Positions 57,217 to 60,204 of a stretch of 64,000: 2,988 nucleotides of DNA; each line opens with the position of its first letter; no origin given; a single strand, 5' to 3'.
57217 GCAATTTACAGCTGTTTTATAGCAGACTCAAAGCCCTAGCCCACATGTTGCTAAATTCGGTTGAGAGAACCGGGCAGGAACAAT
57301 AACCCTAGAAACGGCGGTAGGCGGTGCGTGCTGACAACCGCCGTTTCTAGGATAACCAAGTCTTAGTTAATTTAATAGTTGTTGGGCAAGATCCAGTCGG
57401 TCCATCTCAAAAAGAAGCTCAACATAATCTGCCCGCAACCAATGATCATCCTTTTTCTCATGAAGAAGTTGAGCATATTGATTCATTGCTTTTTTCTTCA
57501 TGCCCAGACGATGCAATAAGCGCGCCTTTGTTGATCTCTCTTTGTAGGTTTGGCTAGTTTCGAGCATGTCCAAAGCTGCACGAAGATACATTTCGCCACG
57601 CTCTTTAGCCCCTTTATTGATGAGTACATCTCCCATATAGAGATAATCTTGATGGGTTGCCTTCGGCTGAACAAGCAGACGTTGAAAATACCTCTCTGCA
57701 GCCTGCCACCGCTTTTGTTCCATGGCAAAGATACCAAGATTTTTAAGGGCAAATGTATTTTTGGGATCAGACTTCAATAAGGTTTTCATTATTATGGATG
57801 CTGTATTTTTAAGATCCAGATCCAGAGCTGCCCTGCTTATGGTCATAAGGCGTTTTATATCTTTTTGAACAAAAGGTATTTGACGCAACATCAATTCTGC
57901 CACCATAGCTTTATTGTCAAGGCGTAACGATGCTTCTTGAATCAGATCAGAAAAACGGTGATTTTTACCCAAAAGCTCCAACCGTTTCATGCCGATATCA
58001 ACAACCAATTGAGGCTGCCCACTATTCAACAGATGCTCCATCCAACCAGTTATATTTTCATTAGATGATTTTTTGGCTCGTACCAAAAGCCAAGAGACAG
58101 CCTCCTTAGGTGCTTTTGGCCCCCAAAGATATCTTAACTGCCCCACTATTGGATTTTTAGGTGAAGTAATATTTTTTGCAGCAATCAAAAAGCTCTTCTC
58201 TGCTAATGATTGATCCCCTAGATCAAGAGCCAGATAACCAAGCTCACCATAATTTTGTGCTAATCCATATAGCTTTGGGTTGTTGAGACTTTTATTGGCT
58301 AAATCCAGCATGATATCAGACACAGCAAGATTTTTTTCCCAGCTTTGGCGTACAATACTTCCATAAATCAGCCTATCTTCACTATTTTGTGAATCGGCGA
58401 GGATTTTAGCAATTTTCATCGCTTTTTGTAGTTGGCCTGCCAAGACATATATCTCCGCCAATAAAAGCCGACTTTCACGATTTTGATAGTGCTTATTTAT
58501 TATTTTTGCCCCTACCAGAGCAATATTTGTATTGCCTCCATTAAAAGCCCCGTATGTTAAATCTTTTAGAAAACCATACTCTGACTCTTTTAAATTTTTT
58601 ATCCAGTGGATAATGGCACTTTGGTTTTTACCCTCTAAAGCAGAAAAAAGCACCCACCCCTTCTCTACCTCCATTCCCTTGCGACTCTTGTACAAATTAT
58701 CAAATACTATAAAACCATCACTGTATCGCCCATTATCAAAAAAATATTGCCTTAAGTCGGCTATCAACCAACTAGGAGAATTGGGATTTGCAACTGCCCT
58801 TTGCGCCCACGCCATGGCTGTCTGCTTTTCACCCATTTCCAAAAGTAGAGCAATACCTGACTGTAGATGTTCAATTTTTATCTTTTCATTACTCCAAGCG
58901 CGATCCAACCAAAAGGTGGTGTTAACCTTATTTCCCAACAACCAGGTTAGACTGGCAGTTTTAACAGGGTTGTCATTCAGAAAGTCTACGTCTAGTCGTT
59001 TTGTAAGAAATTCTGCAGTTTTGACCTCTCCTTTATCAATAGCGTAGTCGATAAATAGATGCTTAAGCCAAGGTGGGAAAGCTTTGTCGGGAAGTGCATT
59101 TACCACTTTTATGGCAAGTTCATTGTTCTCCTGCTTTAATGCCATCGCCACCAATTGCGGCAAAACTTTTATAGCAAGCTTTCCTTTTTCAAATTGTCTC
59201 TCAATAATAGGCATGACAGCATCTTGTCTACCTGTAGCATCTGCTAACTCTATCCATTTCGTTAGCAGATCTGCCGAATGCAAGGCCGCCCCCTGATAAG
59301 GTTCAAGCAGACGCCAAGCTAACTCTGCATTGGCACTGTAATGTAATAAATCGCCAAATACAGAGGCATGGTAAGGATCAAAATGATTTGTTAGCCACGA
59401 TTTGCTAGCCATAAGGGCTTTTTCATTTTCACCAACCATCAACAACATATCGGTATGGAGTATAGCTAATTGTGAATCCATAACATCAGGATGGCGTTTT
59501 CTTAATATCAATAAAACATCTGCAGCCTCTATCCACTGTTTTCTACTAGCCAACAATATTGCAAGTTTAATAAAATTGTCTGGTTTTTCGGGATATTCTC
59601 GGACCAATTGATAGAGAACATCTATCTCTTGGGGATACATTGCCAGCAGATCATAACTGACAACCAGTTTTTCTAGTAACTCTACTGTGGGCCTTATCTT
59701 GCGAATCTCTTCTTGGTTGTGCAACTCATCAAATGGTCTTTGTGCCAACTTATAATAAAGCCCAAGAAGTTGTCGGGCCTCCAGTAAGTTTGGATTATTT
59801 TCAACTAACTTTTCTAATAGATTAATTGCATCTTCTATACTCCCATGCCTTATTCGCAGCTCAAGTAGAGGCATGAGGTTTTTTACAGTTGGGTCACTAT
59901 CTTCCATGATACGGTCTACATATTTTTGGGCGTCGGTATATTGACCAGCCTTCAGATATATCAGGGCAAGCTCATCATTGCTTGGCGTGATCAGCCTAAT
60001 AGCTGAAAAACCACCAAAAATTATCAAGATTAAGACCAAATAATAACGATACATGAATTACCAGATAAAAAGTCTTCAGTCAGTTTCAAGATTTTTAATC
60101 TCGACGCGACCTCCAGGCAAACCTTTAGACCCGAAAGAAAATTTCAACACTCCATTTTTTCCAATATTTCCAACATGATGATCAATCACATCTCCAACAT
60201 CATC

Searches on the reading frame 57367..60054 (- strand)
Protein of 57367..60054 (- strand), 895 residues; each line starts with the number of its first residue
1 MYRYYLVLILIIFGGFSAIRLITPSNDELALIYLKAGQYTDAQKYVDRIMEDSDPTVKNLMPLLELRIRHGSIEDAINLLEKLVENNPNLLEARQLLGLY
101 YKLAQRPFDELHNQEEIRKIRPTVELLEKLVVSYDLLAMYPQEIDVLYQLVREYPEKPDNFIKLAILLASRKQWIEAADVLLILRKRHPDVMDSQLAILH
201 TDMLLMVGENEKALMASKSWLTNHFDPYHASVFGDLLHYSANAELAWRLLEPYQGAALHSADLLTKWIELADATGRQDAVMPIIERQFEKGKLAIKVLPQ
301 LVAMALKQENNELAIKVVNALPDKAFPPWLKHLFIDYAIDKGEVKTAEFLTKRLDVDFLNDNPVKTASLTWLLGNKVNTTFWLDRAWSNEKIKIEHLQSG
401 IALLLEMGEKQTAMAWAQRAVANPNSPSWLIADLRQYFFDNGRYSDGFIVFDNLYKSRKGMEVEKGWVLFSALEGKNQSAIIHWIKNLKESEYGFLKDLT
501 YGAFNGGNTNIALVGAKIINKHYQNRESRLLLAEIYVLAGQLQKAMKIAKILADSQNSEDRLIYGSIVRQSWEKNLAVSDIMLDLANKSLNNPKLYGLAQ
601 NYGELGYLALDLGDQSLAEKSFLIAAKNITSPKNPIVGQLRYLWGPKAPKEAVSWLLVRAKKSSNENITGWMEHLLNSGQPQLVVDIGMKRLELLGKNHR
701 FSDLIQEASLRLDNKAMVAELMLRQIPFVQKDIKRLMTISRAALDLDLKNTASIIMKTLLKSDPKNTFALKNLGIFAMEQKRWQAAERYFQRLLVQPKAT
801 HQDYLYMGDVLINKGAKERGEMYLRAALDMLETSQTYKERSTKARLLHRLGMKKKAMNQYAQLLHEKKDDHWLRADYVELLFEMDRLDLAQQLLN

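Call 59: search_protein_families(library=pfam, proteins=[window:57367-60054:-], max_evalue=0.00001)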
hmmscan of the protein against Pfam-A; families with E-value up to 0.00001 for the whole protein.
window:57367-60054:- (895 aa): 8 families
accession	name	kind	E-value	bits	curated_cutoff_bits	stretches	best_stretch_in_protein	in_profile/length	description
PF14559.12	TPR_19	-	3.2e-17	63.1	25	0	855-895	9-49/68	Tetratricopeptide repeat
PF13428.12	TPR_14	-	1.4e-14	53.6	23.5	0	63-98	7-42/44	Tetratricopeptide repeat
PF13432.12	TPR_16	-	3.2e-11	43.9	32.7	0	757-794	21-58/65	Tetratricopeptide repeat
PF12895.13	ANAPC3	-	6.2e-10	39.7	27.2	0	513-563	10-61/82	Anaphase-promoting complex, cyclosome, subunit 3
PF13176.12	TPR_7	-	6.2e-07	29.5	27.9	0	769-795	1-27/36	Tetratricopeptide repeat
PF13431.12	TPR_17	-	1.7e-06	28.3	24.4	0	757-787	3-33/34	Tetratricopeptide repeat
PF13174.12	TPR_6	-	3.7e-06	27.7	26.3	0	163-190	5-32/33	Tetratricopeptide repeat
PF07719.23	TPR_2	-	5.6e-06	26.5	27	0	769-794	3-28/34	Tetratricopeptide repeat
